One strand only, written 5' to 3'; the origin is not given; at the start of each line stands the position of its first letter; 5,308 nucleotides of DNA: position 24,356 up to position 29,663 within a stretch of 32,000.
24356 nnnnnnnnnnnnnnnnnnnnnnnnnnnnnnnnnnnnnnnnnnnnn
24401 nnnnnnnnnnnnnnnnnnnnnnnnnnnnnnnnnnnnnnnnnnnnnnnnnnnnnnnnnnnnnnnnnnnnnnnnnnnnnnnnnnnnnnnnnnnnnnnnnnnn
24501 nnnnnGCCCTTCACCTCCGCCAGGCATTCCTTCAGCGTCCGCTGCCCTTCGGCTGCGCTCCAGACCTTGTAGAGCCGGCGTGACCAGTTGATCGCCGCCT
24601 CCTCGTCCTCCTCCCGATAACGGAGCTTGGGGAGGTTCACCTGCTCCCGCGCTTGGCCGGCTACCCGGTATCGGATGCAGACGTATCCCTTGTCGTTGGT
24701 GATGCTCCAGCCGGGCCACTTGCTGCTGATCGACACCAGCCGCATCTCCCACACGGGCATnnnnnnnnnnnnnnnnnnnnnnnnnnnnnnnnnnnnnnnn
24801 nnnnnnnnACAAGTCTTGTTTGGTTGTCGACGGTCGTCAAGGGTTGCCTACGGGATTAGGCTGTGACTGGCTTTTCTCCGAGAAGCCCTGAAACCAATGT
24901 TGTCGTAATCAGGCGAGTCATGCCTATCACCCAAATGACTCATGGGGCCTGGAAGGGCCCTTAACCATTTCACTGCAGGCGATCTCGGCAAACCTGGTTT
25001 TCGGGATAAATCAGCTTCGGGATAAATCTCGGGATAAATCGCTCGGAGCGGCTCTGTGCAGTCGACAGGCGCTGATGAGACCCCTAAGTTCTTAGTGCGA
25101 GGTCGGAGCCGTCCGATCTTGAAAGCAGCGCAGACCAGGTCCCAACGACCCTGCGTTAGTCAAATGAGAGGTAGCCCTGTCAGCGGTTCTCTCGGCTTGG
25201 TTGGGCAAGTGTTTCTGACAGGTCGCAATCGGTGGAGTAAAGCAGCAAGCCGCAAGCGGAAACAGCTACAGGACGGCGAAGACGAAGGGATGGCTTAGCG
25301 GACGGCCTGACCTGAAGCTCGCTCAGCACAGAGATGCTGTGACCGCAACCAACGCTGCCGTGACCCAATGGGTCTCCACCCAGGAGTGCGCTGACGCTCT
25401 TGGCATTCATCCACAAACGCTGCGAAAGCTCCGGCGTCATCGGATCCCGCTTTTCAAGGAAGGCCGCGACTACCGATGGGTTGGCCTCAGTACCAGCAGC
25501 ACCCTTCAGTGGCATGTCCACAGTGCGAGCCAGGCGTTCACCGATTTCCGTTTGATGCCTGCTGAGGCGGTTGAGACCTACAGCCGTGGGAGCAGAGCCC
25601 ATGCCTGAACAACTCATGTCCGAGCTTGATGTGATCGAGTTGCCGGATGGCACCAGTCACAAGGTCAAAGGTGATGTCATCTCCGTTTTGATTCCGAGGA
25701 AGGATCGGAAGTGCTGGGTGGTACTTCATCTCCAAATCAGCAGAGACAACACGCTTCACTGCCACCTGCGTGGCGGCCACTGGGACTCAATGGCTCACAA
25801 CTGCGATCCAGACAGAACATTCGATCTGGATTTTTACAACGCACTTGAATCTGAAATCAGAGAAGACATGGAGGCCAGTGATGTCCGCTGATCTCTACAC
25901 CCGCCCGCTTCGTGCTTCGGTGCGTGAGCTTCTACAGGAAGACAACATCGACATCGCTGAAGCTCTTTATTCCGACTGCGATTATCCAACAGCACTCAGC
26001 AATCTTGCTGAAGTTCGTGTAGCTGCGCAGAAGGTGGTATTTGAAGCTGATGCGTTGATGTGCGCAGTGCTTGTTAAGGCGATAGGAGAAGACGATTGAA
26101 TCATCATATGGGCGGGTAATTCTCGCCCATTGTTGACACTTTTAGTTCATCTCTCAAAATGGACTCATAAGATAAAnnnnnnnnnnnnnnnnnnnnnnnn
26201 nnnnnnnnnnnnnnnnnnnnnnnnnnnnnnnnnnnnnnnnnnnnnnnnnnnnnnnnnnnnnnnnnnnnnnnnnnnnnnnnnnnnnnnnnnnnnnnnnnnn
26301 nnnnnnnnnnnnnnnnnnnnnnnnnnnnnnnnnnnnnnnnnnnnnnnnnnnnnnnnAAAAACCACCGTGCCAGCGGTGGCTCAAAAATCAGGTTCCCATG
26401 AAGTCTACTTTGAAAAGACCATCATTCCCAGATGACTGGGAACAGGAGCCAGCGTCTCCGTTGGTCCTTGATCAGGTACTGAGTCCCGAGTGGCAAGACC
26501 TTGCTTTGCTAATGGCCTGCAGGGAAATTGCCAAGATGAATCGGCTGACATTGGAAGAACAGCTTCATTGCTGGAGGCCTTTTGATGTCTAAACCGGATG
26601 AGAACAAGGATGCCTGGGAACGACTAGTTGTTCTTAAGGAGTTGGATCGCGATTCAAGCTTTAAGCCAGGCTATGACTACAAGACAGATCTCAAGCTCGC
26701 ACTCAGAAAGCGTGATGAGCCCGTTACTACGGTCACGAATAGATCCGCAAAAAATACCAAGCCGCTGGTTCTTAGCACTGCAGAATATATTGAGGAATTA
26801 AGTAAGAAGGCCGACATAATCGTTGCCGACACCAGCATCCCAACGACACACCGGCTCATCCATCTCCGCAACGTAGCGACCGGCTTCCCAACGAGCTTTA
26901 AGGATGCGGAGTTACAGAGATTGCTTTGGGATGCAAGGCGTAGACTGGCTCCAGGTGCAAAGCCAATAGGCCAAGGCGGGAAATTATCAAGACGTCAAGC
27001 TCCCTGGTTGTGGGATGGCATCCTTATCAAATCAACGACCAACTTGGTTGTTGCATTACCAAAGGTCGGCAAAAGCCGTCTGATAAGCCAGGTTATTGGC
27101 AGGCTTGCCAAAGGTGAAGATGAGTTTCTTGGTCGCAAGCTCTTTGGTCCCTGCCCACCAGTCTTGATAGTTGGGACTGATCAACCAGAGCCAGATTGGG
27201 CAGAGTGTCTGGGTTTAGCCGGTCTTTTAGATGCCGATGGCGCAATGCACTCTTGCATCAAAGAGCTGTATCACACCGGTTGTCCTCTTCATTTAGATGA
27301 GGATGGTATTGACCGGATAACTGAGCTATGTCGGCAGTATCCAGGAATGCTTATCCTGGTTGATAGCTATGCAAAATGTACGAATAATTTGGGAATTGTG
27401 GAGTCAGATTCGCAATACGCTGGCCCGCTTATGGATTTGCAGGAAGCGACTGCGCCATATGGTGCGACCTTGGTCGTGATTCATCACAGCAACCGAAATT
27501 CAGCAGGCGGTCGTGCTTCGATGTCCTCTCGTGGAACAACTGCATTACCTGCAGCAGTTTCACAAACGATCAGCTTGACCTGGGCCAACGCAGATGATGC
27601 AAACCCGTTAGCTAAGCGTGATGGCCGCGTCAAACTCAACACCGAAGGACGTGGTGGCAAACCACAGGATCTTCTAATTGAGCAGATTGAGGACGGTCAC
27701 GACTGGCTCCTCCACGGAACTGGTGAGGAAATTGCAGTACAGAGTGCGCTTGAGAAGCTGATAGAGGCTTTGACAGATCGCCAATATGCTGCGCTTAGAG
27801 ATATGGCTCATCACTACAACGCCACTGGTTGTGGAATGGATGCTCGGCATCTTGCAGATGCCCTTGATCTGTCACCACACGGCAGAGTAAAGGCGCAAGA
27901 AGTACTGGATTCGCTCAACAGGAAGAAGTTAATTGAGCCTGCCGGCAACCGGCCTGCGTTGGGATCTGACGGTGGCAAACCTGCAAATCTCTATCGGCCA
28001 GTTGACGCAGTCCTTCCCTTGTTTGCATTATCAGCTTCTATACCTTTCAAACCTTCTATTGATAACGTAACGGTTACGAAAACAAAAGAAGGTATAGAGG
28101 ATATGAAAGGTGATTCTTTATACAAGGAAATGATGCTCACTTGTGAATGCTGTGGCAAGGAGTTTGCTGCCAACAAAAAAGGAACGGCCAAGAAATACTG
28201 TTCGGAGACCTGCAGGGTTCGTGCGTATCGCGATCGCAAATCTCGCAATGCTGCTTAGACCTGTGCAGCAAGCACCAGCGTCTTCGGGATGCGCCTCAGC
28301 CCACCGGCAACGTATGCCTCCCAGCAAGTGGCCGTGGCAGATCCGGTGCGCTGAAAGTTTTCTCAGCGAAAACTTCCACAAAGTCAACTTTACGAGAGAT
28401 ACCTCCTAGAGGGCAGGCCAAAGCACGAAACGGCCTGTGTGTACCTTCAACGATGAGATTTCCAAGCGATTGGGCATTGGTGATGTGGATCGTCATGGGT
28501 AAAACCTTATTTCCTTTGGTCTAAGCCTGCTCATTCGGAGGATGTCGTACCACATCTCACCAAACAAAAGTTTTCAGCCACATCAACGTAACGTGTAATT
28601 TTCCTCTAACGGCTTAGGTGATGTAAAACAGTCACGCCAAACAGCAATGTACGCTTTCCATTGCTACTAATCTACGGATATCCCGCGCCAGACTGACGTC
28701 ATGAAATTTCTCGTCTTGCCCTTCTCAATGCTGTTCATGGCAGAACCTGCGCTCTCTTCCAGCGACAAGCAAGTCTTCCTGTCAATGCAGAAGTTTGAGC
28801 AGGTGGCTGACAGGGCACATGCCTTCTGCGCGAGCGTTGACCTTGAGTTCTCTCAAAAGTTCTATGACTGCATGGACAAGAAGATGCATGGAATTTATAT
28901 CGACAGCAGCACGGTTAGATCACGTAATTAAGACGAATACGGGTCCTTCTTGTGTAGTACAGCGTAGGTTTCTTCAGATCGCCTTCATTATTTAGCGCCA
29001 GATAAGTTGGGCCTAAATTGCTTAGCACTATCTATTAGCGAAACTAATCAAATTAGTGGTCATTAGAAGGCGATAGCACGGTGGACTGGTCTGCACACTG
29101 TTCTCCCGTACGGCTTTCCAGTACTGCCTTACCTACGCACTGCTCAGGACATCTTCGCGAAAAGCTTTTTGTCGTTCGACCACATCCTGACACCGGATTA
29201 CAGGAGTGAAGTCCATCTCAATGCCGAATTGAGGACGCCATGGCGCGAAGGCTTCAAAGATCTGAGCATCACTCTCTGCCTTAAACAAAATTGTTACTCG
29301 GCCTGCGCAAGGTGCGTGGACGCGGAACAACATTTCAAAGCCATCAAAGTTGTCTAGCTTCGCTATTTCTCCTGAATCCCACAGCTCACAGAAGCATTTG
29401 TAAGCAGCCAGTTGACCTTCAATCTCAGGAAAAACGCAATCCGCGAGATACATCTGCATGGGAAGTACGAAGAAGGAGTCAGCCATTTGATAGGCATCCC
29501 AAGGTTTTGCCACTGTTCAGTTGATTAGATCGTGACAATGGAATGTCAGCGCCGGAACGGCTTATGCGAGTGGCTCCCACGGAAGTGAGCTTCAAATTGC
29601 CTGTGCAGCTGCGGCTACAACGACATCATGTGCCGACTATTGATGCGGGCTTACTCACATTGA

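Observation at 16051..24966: A ~55-bp imperfect direct repeat of the tmRNA 3' end delimits an 8.9-kb insertion, and the terminal hairpin is preserved by a compensatory change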

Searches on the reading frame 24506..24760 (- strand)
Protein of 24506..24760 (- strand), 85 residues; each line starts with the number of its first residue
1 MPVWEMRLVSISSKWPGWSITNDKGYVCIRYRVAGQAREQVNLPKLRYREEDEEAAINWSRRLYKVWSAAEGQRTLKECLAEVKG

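Call 107: predict_structure(alignment_id=A7)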
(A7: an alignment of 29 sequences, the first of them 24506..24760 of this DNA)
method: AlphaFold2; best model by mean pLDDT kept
length: 85 residues; sequences in the alignment: 29
mean_pLDDT: 92.6   pTM: 0.81
mean pLDDT of the five models: 92.6, 91.7, 91.3, 91.2, 89.9
residues with pLDDT >= 90: 72; 70-90: 12; 50-70: 1; < 50: 0
segments of 3 or more residues with pLDDT < 50: none
pLDDT, mean of each block of 10 residues (from residue 1): 92 93 96 92 93 96 94 90 82
secondary structure, 60 per line:
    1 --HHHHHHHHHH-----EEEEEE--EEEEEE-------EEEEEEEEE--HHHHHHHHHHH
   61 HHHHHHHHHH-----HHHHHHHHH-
elements in order: H3-12 E18-23 E26-31 E39-47 H50-70 H76-84

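Call 110: fold_search(model_id=the predicted structure, library=pdb)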
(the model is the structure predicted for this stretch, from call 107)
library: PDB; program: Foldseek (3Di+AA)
matches with E <= 10: 889; with E <= 0.001: 0
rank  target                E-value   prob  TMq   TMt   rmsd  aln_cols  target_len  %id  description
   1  9cpa_h                1.1e-01  0.18  0.31  0.05  14.2       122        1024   11  Structure of a Mammalian DHX29-bound 43S Pre-initiation Complex (released 2025-07-23)
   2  2r41_B                1.8e-01  0.77  0.31  0.26   1.9        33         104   18  Crystal structure of the protein of unknown function from Enterococcus faecalis (released 2007-09-11)
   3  9cro_I                2.7e-01  0.28  0.30  0.22   8.2        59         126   17  Post-targeting aCascade Type IA CRISPR-Cas Surveillance Complexes (released 2025-08-13)
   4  2r41_D                3.1e-01  0.63  0.30  0.25   1.8        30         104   17  Crystal structure of the protein of unknown function from Enterococcus faecalis (released 2007-09-11)
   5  2zmv_A                3.3e-01  0.21  0.33  0.18   7.6        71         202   14  Crystal structure of Synbindin (released 2008-07-01)
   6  2gje_D                3.3e-01  0.05  0.15  0.12  11.1        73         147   18  Structure of a guideRNA-binding protein complex bound to a gRNA (released 2006-09-05)
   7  5kew_E                3.8e-01  0.23  0.31  0.30   4.9        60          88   15  Vibrio parahaemolyticus VtrA/VtrC complex bound to the bile salt taurodeoxycholate (released 2016-07-20)
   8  2r41_C                4.1e-01  0.51  0.29  0.24   2.0        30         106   17  Crystal structure of the protein of unknown function from Enterococcus faecalis (released 2007-09-11)
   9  2gia_B                4.1e-01  0.06  0.18  0.12  11.9        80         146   16  Crystal structures of trypanosoma bruciei MRP1/MRP2 (released 2006-09-05)
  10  6jsx_A                4.7e-01  0.23  0.35  0.38   5.8        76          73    9  Structure of a flagellin protein, HpFlaG (released 2020-04-08)
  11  7xw2_A                4.7e-01  0.09  0.20  0.05   7.0        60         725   18  Cryo-EM structure of human DICER-pre-miRNA in a dicing state (released 2023-03-08)
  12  3lyv_D                5.0e-01  0.30  0.26  0.44   5.7        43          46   23  Crystal structure of a domain of ribosome-associated factor Y from streptococcus pyogenes serotype M6. Northeast Struc (released 2010-05-26)
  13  4g7h_D                5.3e-01  0.38  0.28  0.02   2.3        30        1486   17  Crystal structure of Thermus thermophilus transcription initiation complex (released 2012-10-31)
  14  8zxr_A                5.3e-01  0.10  0.28  0.26   7.6        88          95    6  Crystal structure of Ssr1698 in complex with heme c (released 2024-12-25)
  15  7rdq_D                5.7e-01  0.38  0.28  0.02   2.3        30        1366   17  Cryo-EM structure of Thermus thermophilus reiterative transcription complex with 11nt oligo-G RNA (released 2022-02-02)
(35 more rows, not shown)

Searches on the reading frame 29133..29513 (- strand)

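Call 10: search_protein_families(library=pfam, proteins=[window:29133-29513:-], max_evalue=0.01)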
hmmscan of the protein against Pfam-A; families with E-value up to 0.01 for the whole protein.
window:29133-29513:- (126 aa): 1 family
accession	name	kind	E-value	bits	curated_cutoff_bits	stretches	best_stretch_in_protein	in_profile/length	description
PF11746.14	DUF3303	-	1.1e-11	45.1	21.2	1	22-116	3-89/92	Domain of unknown function (DUF3303)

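Call 96: search_protein_families(library=padloc, proteins=[window:29133-29513:-], max_evalue=0.01)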
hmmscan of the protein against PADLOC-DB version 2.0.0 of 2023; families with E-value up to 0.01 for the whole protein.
window:29133-29513:- (126 aa): 0 families
